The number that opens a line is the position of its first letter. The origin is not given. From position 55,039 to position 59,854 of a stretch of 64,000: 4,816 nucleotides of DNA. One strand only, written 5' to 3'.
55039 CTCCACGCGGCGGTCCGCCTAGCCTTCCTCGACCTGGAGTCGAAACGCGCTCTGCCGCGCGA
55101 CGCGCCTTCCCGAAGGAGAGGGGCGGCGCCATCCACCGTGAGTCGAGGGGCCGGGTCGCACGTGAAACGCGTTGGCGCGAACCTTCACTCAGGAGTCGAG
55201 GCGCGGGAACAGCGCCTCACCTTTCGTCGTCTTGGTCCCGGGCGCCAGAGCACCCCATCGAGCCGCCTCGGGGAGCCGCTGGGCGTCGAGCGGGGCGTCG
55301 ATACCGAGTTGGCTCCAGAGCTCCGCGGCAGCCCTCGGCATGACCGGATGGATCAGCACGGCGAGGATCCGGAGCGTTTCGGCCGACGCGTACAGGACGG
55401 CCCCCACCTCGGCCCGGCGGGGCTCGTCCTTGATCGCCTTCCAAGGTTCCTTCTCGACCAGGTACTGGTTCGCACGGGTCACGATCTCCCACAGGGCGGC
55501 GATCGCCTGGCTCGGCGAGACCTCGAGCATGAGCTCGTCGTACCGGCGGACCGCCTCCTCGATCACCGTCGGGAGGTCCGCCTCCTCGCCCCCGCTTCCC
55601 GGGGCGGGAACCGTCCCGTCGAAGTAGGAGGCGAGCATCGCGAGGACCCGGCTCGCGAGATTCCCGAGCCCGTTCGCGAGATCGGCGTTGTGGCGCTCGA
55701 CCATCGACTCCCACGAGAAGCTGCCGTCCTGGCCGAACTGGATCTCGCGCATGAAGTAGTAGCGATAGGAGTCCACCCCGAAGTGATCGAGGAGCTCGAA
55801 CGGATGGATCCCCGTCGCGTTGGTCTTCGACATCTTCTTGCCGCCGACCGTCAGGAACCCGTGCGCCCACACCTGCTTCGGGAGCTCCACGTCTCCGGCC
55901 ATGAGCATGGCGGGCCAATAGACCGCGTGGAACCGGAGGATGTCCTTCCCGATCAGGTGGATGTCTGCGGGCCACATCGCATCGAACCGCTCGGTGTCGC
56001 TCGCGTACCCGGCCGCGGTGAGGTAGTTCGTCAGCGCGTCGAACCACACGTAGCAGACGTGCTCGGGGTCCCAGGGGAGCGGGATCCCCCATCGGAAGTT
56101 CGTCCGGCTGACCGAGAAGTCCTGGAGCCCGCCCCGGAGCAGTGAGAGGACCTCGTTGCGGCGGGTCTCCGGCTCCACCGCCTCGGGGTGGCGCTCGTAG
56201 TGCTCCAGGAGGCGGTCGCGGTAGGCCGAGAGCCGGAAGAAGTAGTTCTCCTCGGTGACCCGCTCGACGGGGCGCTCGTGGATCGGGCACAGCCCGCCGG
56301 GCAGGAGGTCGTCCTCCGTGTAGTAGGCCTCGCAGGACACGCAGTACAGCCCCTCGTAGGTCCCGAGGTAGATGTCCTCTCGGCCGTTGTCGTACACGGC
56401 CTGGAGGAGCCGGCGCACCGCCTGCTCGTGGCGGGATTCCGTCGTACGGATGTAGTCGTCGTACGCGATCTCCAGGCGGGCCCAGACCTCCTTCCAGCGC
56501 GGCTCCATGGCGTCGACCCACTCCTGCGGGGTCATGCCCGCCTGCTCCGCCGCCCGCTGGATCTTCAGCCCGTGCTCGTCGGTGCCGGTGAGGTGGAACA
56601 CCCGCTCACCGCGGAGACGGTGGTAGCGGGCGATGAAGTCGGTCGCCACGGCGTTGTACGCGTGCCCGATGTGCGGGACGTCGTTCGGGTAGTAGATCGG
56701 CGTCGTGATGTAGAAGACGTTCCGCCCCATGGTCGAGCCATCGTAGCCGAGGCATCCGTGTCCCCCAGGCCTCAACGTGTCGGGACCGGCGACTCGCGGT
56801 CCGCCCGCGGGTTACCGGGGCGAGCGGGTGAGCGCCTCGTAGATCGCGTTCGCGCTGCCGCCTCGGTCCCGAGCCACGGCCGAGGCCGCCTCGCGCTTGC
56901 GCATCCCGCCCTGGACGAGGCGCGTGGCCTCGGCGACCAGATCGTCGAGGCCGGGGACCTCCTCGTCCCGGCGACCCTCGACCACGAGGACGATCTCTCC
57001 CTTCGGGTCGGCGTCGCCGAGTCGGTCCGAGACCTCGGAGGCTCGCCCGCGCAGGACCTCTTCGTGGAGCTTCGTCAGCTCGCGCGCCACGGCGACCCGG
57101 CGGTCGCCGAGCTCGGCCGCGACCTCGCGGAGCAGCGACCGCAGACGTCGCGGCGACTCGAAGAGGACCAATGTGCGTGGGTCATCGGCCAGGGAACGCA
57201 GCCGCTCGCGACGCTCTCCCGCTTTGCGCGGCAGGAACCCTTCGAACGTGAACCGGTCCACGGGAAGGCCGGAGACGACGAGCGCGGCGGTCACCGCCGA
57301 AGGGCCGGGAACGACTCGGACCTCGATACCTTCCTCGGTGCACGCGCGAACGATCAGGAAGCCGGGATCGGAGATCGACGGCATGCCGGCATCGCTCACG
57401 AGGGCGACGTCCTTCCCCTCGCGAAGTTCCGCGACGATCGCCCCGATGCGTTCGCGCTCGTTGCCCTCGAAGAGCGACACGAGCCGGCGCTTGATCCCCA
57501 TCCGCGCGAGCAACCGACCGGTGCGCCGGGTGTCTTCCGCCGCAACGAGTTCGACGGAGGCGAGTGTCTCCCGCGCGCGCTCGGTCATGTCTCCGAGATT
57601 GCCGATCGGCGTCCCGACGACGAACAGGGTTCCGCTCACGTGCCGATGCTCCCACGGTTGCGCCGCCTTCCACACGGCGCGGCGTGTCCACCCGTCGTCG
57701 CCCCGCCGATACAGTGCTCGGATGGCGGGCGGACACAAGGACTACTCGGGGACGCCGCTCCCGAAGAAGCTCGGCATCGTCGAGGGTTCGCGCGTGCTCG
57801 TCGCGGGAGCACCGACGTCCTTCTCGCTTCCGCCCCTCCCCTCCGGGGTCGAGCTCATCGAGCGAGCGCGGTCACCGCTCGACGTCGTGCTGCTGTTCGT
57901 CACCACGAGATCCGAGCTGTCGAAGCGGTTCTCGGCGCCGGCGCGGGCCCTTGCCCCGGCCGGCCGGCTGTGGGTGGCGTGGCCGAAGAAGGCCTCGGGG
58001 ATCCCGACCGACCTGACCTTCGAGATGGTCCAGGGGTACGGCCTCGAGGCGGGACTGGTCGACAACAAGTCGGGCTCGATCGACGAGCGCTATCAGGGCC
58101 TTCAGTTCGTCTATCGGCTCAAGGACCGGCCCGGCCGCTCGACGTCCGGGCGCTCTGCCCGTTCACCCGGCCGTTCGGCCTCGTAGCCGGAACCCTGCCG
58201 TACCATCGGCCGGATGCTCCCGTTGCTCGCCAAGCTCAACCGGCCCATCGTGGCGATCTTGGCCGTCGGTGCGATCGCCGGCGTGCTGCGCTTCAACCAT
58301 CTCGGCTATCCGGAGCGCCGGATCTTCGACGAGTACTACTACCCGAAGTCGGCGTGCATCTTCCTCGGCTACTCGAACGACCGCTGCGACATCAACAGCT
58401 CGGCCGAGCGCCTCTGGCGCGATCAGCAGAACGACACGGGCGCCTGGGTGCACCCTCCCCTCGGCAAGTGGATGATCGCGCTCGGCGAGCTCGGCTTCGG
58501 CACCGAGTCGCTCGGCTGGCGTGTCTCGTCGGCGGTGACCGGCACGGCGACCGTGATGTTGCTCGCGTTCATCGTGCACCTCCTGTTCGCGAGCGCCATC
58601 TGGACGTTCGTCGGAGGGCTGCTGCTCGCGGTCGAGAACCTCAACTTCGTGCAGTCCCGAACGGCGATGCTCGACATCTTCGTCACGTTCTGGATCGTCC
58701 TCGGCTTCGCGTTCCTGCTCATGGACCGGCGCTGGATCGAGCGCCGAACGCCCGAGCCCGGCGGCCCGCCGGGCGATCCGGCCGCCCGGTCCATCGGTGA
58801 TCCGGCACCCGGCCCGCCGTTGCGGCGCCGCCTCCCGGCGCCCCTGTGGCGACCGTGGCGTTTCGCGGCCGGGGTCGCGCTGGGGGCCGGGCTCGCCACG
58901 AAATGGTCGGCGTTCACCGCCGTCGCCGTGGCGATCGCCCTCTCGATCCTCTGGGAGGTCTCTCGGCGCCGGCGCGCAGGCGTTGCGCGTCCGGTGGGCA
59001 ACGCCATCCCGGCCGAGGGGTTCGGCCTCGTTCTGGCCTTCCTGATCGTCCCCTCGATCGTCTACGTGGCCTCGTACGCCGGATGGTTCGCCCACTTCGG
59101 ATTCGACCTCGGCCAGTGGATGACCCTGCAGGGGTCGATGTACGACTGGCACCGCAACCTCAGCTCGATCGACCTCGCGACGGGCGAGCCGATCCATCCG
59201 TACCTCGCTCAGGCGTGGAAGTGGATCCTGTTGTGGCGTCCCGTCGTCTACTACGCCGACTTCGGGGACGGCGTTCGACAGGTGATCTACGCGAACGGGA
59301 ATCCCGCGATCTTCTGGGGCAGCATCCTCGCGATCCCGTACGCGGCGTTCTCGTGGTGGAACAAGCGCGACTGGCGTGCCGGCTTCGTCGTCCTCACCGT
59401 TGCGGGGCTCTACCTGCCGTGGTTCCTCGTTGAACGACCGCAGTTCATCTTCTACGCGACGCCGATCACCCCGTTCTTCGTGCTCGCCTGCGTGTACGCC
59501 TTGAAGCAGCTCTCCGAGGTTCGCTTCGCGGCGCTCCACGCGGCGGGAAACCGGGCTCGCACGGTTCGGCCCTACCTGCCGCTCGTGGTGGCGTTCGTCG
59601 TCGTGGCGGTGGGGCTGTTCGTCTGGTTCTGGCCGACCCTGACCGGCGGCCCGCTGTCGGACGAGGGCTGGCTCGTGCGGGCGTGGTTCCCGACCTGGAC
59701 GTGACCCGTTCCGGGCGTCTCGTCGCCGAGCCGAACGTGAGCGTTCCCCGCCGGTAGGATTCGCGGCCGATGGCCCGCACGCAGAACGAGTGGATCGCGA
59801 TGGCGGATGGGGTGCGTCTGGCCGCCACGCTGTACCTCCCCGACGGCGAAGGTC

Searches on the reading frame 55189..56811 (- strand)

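Call 60: search_protein_families(library=pfam, proteins=[window:55189-56811:-], max_evalue=0.00001)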
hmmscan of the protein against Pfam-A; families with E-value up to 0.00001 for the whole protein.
window:55189-56811:- (540 aa): 5 families
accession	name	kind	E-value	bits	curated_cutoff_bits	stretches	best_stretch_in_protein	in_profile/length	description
PF09334.17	tRNA-synt_1g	-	1.9e-108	363.1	20.1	2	181-390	175-391/391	tRNA synthetases class I (M)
PF00133.28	tRNA-synt_1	-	1.1e-26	94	22.7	2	31-246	23-244/414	tRNA synthetases class I (I, L, M and V)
PF19303.5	Anticodon_3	-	1.7e-13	51.2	23.5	1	401-538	1-135/152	Anticodon binding domain of methionyl tRNA ligase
PF01406.26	tRNA-synt_1e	-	1.1e-09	38.5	27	0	44-138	21-114/301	tRNA synthetases class I (C) catalytic domain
PF08264.19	Anticodon_1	-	1.1e-06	29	25.1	1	417-515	8-106/148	Anticodon-binding domain of tRNA ligase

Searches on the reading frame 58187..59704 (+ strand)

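Call 60: search_protein_families(library=pfam, proteins=[window:58187-59704:+], max_evalue=0.00001)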
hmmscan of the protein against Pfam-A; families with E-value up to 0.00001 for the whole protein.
window:58187-59704:+ (505 aa): 2 families
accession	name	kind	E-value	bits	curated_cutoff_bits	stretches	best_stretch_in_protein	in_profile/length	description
PF16192.10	PMT_4TMC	-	2.6e-14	53.6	32.4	1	310-504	4-202/202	C-terminal four TMM region of protein-O-mannosyltransferase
PF02366.24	PMT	-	3.4e-12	46.9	22.7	1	28-179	4-153/245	Dolichyl-phosphate-mannose-protein mannosyltransferase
